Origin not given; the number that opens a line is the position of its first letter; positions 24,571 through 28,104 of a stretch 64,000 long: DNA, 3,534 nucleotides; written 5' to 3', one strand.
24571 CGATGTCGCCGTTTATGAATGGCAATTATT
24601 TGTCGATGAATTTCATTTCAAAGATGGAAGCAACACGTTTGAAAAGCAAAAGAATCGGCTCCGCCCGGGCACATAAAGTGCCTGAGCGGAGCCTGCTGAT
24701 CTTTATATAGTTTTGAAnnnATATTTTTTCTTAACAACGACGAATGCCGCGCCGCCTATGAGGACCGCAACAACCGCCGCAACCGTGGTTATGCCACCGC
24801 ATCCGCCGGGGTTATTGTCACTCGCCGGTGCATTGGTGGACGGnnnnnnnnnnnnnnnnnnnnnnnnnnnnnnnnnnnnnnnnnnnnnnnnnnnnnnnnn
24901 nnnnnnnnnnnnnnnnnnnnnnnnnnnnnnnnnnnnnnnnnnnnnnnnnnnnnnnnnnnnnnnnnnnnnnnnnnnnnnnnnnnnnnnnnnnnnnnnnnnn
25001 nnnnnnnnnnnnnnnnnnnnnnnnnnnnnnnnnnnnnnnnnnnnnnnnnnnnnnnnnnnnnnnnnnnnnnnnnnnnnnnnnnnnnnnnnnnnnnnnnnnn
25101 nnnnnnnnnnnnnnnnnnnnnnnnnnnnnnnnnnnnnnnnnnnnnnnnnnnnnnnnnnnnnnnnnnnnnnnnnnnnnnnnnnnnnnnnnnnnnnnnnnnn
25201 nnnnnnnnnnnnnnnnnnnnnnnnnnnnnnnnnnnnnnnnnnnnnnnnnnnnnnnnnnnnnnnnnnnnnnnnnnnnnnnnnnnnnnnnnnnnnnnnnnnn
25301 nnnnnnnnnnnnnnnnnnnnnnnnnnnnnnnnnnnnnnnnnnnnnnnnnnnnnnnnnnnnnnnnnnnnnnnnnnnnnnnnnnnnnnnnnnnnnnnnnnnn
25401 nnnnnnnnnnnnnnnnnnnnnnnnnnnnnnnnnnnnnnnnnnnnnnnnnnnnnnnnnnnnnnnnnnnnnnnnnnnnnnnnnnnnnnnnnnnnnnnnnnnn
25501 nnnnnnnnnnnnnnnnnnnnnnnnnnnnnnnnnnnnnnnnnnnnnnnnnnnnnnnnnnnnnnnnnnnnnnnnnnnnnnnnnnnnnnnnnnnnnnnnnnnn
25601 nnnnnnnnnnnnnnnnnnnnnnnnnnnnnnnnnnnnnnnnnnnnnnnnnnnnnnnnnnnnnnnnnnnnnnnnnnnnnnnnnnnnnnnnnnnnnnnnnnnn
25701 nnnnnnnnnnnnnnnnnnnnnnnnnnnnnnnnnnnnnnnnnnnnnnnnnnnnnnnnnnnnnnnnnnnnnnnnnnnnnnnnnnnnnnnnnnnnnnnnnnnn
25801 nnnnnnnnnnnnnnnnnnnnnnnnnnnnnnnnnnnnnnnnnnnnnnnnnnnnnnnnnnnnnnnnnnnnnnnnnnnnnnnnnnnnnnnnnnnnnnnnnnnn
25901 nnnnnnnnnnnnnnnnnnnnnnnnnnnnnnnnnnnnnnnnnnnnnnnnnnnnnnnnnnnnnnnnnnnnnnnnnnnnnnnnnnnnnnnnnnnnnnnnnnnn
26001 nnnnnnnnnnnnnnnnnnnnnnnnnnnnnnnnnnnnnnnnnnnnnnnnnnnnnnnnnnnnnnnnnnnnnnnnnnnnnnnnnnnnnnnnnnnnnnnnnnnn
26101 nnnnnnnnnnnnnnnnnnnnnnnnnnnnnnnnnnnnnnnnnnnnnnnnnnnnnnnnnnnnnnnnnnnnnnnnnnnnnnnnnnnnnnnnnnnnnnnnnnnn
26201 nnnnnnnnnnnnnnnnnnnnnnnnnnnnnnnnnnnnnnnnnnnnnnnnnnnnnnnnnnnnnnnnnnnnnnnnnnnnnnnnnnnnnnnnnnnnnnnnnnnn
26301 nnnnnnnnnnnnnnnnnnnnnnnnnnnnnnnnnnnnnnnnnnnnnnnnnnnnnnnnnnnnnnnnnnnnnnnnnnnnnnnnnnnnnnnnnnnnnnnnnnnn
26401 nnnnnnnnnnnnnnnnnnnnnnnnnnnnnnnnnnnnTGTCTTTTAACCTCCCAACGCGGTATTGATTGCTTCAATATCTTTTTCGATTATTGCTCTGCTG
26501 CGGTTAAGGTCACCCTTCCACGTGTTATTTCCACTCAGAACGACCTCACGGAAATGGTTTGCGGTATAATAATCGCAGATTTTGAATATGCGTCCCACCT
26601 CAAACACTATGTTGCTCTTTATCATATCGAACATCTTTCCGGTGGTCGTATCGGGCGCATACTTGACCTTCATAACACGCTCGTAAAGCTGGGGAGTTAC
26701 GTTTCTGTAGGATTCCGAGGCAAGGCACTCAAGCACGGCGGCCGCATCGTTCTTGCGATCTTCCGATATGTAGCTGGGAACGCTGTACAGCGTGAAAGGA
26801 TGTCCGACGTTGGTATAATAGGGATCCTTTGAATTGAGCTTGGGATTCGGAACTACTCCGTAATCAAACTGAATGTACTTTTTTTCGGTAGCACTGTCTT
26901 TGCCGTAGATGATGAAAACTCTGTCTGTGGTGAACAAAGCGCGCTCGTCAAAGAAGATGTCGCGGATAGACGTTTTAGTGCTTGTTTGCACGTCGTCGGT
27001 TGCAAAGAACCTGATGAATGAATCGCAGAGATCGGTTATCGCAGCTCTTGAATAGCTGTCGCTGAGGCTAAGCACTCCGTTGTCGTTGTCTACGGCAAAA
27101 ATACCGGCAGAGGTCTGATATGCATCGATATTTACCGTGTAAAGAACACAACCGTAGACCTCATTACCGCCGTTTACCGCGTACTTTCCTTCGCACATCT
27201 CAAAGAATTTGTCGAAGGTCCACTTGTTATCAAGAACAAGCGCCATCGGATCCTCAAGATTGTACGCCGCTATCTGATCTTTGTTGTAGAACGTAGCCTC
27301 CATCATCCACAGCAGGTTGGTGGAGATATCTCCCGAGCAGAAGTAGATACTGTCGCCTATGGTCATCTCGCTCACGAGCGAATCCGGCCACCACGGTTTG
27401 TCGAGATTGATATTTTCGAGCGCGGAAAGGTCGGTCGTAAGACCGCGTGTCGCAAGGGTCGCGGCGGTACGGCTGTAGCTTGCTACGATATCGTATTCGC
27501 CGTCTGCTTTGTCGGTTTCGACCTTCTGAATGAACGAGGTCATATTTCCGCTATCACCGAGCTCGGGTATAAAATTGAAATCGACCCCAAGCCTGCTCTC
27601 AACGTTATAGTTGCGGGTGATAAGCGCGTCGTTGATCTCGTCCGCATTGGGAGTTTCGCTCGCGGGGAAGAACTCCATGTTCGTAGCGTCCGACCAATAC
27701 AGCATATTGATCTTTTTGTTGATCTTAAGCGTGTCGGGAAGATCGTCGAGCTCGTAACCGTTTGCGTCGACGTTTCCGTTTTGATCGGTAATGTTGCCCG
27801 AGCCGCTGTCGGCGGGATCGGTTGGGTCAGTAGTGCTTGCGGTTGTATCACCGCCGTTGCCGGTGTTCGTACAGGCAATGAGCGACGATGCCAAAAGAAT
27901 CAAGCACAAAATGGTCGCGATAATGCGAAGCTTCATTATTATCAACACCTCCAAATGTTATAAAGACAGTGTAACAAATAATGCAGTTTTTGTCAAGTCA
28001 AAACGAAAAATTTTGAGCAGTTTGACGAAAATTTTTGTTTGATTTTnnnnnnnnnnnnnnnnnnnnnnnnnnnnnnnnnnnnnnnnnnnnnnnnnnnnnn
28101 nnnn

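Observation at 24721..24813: Shared C-terminal PGGC + 22 hydrophobic + 4 basic tail: a possible uncharacterised sorting signal (copy 1, GLUG protein)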

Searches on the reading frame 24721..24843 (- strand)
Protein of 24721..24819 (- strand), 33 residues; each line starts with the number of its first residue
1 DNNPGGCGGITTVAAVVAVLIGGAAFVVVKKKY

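Call 3: search_protein_families(library=ncbifam, proteins=[window:24721-24819:-], max_evalue=10)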
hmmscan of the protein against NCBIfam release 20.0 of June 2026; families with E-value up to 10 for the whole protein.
seq(33 aa): 4 families
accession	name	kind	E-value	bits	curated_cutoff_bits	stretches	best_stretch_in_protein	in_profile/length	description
TIGR01167.1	LPXTG_anchor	domain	0.081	13.6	15.9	1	13-32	15-32/34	LPXTG cell wall anchor domain-containing protein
NF041528.1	strep_LAETG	domain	0.1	12.4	30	1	14-32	17-35/35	LAETG motif-containing sortase-dependent surface protein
NF041738.1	GG_III-CTERM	domain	0.69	9.9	22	1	12-32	6-26/28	GGIII-like transmembrane region-containing protein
NF033846.1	Rumino_NPXTG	domain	1.1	9.7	23.5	1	14-32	11-29/30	NPXTG-anchored protein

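Call 10: search_protein_families(library=ncbifam, alignment_id=A1, max_evalue=10)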
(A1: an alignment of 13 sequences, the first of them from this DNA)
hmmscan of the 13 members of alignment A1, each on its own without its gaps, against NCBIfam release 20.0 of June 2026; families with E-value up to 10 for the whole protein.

A. member 1, seq(37 aa): 4 families
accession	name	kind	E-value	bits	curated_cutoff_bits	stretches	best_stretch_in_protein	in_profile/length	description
TIGR01167.1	LPXTG_anchor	domain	0.11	13.2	15.9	1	17-36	15-32/34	LPXTG cell wall anchor domain-containing protein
NF041528.1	strep_LAETG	domain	0.14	12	30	1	18-36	17-35/35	LAETG motif-containing sortase-dependent surface protein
NF041738.1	GG_III-CTERM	domain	0.65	10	22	1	16-36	6-26/28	GGIII-like transmembrane region-containing protein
NF033846.1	Rumino_NPXTG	domain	1.5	9.2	23.5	1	18-36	11-29/30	NPXTG-anchored protein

B. families by the number of members that match (of 13 scanned): 16 families
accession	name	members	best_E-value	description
NF033846.1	Rumino_NPXTG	7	0.028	NPXTG-anchored protein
TIGR01167.1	LPXTG_anchor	5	0.11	LPXTG cell wall anchor domain-containing protein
NF041894.1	MXAN_6652_fam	3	0.003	MXAN_6652 family MXYO-CTERM-anchored protein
TIGR04126.1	PGF_CTERM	2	0.0038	PGF-CTERM sorting domain-containing protein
NF045638.1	Mrt_dep_phytase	2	0.027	myxosortase-dependent phytase-like phosphatase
NF038356.1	actino_DLW39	1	0.017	DLW-39 family protein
TIGR04564.1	Synergist_CTERM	1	0.027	Synerg-CTERM sorting domain-containing protein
NF038112.1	myxo_dep_M36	1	0.036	myxosortase-dependent M36 family metallopeptidase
TIGR03901.2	MYXO-CTERM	1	0.037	MYXO-CTERM sorting domain-containing protein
NF045523.1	MXAN_5453_fam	1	0.058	MXAN_5453 family MXYO-CTERM-anchored protein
NF033598.2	elast_bind_EbpS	1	0.059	elastin-binding protein EbpS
NF001419.0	PRK00293.1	1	0.076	protein-disulfide reductase DsbD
NF033507.3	Loki-CTERM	1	0.092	Loki-CTERM sorting domain-containing protein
NF045522.1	MXAN_2561_fam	1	0.12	MXAN_2561 family MXYO-CTERM-anchored protein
NF041528.1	strep_LAETG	1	0.14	LAETG motif-containing sortase-dependent surface protein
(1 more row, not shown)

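Call 37: search_protein_representatives(alignment_id=A2)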
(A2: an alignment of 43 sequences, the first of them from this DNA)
Query: 43 sequences, 34 profile positions. Proteins with E-value up to 0.001 (for the whole library): 65; up to 1e-10: 0; up to 1e-30: 0. The best 65 are listed.
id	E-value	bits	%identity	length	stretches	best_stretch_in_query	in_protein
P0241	2.3e-07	46.8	-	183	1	1-33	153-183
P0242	7.0e-06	42.0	-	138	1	3-34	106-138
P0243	4.5e-05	39.4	-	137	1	1-32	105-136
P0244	5.0e-05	39.3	-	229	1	2-34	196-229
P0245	5.6e-05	39.1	-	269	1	3-32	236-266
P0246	6.0e-05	39.0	-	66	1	1-33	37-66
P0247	8.4e-05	38.6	-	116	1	3-34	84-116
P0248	8.9e-05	38.5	-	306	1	3-34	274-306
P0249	9.5e-05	38.4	-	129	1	3-34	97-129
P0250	1.5e-04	37.8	-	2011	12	5-16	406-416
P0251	1.6e-04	37.7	-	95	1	1-34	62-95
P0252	1.6e-04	37.7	-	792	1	1-34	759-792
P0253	1.7e-04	37.6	-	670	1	2-33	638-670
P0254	1.8e-04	37.5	-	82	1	1-34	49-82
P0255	1.8e-04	37.5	-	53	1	2-33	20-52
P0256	2.1e-04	37.3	-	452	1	2-34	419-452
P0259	2.3e-04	37.2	-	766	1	1-34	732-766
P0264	2.5e-04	37.1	-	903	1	1-34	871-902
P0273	3.2e-04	36.7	-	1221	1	1-34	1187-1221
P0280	4.5e-04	36.3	-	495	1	2-34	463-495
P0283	5.3e-04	36.0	-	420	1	3-33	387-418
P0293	6.6e-04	35.7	-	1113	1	1-34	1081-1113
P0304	9.6e-04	35.2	-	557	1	2-34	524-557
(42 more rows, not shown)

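Call 40: list_cluster_members(proteins=[P0252, P0253, P0256, P0259, P0264, P0273, P0280, P0283, P0293, P0304])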
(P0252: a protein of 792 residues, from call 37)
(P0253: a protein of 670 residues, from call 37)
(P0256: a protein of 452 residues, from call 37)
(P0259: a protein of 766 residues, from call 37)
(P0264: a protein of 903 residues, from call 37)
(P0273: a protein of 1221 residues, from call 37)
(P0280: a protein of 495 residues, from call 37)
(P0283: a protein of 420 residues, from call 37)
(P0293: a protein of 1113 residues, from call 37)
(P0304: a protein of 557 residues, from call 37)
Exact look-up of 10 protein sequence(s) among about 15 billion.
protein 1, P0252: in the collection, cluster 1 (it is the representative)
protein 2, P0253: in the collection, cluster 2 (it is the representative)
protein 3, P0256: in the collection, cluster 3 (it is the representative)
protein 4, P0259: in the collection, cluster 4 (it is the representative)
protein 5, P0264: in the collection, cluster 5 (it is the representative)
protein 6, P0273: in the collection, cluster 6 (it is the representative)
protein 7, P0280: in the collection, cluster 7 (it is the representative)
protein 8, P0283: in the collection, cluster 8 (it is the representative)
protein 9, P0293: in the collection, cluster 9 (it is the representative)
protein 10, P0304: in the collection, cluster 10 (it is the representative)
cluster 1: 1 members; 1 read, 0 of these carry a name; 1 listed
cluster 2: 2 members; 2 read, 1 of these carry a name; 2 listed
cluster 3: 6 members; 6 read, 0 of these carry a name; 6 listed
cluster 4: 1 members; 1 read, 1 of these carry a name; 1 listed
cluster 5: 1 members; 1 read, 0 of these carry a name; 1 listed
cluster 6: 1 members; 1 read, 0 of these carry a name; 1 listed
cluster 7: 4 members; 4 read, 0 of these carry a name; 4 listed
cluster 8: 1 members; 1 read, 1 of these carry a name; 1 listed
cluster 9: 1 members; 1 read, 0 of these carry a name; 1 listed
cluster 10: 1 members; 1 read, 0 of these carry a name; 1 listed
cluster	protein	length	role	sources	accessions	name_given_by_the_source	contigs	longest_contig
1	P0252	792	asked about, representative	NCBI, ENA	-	-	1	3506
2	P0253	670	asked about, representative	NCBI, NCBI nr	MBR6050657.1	MAG: hypothetical protein IKP68_05570 [Clostridia bacterium] | hypothetical protein [Clostridia bacterium]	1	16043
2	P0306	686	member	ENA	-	-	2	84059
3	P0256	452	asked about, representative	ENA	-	-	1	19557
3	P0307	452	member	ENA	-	-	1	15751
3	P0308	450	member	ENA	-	-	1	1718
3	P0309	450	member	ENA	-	-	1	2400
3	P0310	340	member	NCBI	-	-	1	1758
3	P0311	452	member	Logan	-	-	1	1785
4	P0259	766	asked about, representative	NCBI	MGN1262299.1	MAG: hypothetical protein ACI4UT_04505 [Candidatus Enteromonas sp.]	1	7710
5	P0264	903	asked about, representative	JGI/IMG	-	-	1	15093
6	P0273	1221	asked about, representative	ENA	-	-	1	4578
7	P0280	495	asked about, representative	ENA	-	-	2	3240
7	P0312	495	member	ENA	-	-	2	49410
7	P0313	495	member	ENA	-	-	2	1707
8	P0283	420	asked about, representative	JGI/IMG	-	GH25 family lysozyme M1 (1,4-beta-N-acetylmuramidase)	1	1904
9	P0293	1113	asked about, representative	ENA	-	-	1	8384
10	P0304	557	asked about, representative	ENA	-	-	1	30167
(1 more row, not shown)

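Call 42: search_protein_families(library=pfam, proteins=[P0252, P0253, P0256, P0259, P0264, P0273, P0280, P0283, P0293, P0304], max_evalue=0.001)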
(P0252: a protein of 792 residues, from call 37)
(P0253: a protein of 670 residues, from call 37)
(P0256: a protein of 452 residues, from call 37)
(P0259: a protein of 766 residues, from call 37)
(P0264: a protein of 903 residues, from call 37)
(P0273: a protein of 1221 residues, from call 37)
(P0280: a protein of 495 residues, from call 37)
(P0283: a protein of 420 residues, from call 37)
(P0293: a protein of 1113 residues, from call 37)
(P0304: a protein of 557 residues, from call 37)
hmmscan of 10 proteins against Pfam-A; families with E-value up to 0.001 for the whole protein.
P0252 (792 aa): 3 families
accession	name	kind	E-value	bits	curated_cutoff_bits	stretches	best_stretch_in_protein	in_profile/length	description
PF13290.12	CHB_HEX_C_1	-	1.4e-86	284.9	22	4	578-643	2-67/67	Chitobiase/beta-hexosaminidase C-terminal domain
PF13287.12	Fn3_assoc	-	5.1e-73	241.5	23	4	588-646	1-59/59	Fn3 associated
PF03174.19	CHB_HEX_C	-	8.8e-12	45.2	23.6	0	254-297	33-74/76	Chitobiase/beta-hexosaminidase C-terminal domain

P0253 (670 aa): 0 families

P0256 (452 aa): 1 family
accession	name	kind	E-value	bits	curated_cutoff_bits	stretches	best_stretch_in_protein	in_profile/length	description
PF07554.19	FIVAR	-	3.9e-06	27.8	29.2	0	270-315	22-70/71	FIVAR domain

P0259 (766 aa): 0 families

P0264 (903 aa): 1 family
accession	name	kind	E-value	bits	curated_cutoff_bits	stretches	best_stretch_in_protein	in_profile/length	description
PF03009.23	GDPD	-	7.4e-26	92.2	23.6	1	528-759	1-243/244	Glycerophosphoryl diester phosphodiesterase family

P0273 (1221 aa): 3 families
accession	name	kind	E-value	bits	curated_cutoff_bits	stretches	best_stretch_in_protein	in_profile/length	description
PF03422.21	CBM_6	-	1.2e-21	77.7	28.9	3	61-159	9-110/125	Carbohydrate binding module (family 6)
PF16990.11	CBM_35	-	1.4e-16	61.4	28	2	390-479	23-104/121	Carbohydrate binding module (family 35)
PF17829.7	GH115_C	-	9.9e-06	25.9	24.1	0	56-158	33-136/172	Glycosyl hydrolase family 115 C-terminal domain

P0280 (495 aa): 0 families

P0283 (420 aa): 2 families
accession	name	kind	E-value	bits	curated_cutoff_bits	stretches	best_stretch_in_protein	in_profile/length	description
PF01183.26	Glyco_hydro_25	-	6.5e-24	85.7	27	1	6-202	1-180/180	Glycosyl hydrolases family 25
PF08924.17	Rv2525c_GlyHyd-like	-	4.5e-05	24.1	27.2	1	19-209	2-196/198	Rv2525c-like, glycoside hydrolase-like domain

P0293 (1113 aa): 2 families
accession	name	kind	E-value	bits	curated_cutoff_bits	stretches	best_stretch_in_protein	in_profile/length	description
PF07554.19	FIVAR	-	1.5e-09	38.8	29.2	1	965-1023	2-65/71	FIVAR domain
PF22493.2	PUF_NOP9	-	0.0009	18.7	27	0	470-530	295-354/514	NOP9-like PUF repeat domain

P0304 (557 aa): 0 families

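Call 47: find_encoding_contigs(protein=P0304, flank=10000, max_places=2)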
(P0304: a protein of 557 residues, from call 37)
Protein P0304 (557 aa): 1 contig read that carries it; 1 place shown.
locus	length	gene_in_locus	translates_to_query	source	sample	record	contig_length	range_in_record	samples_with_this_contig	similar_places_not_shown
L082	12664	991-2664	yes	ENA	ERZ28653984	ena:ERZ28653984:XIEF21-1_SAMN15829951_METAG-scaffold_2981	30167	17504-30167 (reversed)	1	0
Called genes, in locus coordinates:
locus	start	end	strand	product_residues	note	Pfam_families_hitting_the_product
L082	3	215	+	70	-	?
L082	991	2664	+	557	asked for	-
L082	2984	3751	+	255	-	PF23023:Anti-Pycsar_Apyc1 (faint), PF12706:Lactamase_B_2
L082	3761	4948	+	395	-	-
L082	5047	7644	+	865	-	-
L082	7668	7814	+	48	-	-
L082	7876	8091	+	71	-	-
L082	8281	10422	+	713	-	-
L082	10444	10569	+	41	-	-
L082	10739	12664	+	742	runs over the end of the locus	PF08531:Bac_rhamnosid_N, PF05592:Bac_rhamnosid, PF17389:Bac_rhamnosid6H, PF17390:Bac_rhamnosid_C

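Call 48: find_encoding_contigs(protein=P0312, flank=10000, max_places=2)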
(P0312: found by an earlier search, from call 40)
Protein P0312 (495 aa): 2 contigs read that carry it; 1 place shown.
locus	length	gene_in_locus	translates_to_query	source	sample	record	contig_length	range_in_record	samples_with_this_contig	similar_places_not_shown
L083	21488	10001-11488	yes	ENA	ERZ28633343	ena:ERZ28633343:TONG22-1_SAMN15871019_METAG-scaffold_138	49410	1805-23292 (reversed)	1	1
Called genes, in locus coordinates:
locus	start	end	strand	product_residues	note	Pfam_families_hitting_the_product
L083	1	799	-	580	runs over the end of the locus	PF03372:Exo_endo_phos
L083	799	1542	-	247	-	PF03009:GDPD, PF13653:GDPD_2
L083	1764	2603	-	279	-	PF02311:AraC_binding, PF07883:Cupin_2, PF12833:HTH_18, PF00165:HTH_AraC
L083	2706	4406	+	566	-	PF00144:Beta-lactamase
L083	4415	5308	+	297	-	PF02588:YitT_membrane, PF10035:DUF2179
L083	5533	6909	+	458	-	PF02056:Glyco_hydro_4, PF11975:Glyco_hydro_4C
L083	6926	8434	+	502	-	-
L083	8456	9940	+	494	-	-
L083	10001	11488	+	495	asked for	-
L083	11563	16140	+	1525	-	-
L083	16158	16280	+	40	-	-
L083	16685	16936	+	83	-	-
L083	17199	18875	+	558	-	PF00753:Lactamase_B, PF12706:Lactamase_B_2 (weak), PF22505:RNase_J_b_CASP, PF07521:RMMBL, PF17770:RNase_J_C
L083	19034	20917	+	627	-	-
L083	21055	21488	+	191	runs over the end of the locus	-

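Call 49: find_encoding_contigs(protein=P0306, flank=10000, max_places=2)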
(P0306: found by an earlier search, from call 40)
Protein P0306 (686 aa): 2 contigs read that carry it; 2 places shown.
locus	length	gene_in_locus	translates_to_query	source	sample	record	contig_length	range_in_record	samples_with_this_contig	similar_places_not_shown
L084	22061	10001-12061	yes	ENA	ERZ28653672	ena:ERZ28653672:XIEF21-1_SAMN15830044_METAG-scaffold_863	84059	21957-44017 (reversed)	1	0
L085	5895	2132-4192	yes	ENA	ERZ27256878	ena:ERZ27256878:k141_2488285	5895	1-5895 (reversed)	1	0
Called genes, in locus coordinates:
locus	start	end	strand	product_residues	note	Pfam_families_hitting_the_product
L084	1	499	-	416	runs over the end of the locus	PF01134:GIDA (faint), PF01266:DAO (faint), PF03486:HI0933_like, PF07992:Pyr_redox_2, PF12831:FAD_oxidored (weak), PF22780:HI0933_like_1st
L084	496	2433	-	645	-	PF00005:ABC_tran, PF00006:ATP-synt_ab (faint), PF03193:RsgA_GTPase (faint), PF13555:AAA_29 (faint), PF00004:AAA (faint), PF12848:ABC_tran_Xtn, PF00005:ABC_tran, PF16326:ABC_tran_CTD (weak), +6 more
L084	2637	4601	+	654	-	PF16227:DUF4886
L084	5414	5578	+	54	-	-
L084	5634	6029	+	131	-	-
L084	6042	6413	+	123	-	-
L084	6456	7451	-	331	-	-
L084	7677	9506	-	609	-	-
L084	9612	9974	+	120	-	PF00404:Dockerin_1 (weak)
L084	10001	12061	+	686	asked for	-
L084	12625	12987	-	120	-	PF12844:HTH_19, PF13560:HTH_31 (weak), PF01381:HTH_3, PF13443:HTH_26 (weak)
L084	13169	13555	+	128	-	-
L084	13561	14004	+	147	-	-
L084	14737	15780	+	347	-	-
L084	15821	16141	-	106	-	PF21983:NikA-like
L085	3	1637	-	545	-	?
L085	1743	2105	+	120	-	PF00404:Dockerin_1 (weak)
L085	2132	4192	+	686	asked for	-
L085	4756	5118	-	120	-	PF12844:HTH_19, PF13560:HTH_31 (weak), PF01381:HTH_3, PF13443:HTH_26 (weak)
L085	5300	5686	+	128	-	-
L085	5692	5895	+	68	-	?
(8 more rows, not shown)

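Call 58: find_homologous_proteins(query=A4, max_evalue=10)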
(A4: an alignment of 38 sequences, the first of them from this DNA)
Query A4 (38 sequences) (41 aa, profile of the alignment): 6 proteins with E <= 10 among 743 candidates.
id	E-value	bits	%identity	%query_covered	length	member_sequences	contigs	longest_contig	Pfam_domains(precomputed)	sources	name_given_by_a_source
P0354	1.8e-7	48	36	98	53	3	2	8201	-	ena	-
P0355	1.7e-5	42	40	100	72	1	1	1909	-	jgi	jgi:hypothetical protein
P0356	5.2e-5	41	28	78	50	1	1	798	-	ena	-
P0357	7.1e-5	40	32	93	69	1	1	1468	-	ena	-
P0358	2.7e-3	35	44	44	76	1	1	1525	-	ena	-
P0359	1.2e-2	33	35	90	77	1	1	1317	-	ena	-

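Call 68: find_encoding_contigs(protein=P0256, flank=10000, max_places=1)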
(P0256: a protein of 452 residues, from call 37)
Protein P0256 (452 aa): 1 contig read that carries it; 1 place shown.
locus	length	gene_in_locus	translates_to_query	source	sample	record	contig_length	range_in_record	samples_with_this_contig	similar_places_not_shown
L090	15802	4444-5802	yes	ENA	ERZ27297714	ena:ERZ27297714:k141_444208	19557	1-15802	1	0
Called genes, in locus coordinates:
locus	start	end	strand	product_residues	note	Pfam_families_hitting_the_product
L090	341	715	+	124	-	PF00825:Ribonuclease_P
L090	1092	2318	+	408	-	PF02096:60KD_IMP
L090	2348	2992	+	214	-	PF14804:Jag_N, PF13083:KH_KhpA-B, PF01424:R3H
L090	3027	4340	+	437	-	-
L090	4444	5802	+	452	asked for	PF07554:FIVAR (faint)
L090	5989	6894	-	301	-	-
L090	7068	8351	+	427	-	PF10509:GalKase_gal_bdg, PF00288:GHMP_kinases_N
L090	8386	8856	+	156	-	-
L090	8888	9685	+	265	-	PF23023:Anti-Pycsar_Apyc1, PF00753:Lactamase_B, PF12706:Lactamase_B_2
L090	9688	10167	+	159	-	PF02590:SPOUT_MTase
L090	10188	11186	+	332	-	PF00962:A_deaminase, PF19326:AMP_deaminase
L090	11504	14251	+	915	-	PF07554:FIVAR (weak)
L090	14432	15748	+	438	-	PF17963:Big_9, PF17892:Cadherin_5 (faint), PF00395:SLH (weak)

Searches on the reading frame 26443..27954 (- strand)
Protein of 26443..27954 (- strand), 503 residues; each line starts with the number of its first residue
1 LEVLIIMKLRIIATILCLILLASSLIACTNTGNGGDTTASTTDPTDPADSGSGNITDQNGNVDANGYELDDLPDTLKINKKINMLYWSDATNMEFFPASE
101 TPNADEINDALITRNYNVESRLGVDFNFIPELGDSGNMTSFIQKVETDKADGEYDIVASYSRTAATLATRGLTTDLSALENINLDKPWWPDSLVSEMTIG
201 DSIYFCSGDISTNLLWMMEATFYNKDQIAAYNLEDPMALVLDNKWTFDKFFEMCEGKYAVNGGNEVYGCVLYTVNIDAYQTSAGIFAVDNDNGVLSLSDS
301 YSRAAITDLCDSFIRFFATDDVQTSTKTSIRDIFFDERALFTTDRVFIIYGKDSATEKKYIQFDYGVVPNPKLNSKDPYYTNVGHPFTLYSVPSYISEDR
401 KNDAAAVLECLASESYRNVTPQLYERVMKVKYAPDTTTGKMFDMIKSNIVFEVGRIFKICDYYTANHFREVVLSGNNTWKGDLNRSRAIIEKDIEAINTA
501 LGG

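Call 21: search_protein_families(library=pfam, proteins=[window:26443-27954:-], max_evalue=0.01)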
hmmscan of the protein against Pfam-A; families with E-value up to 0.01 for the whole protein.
window:26443-27954:- (503 aa): 2 families
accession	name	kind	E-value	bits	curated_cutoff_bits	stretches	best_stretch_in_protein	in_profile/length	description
PF13416.11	SBP_bac_8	-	4.5e-05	23.8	27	1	141-376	24-213/279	Bacterial extracellular solute-binding protein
PF01547.30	SBP_bac_1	-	8.1e-05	23.2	26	1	139-335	34-226/307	Bacterial extracellular solute-binding protein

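Call 64: search_protein_families(library=ncbifam, proteins=[window:26443-27954:-], max_evalue=0.01)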
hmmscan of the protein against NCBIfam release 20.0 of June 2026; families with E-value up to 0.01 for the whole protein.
window:26443-27954:- (503 aa): 0 families
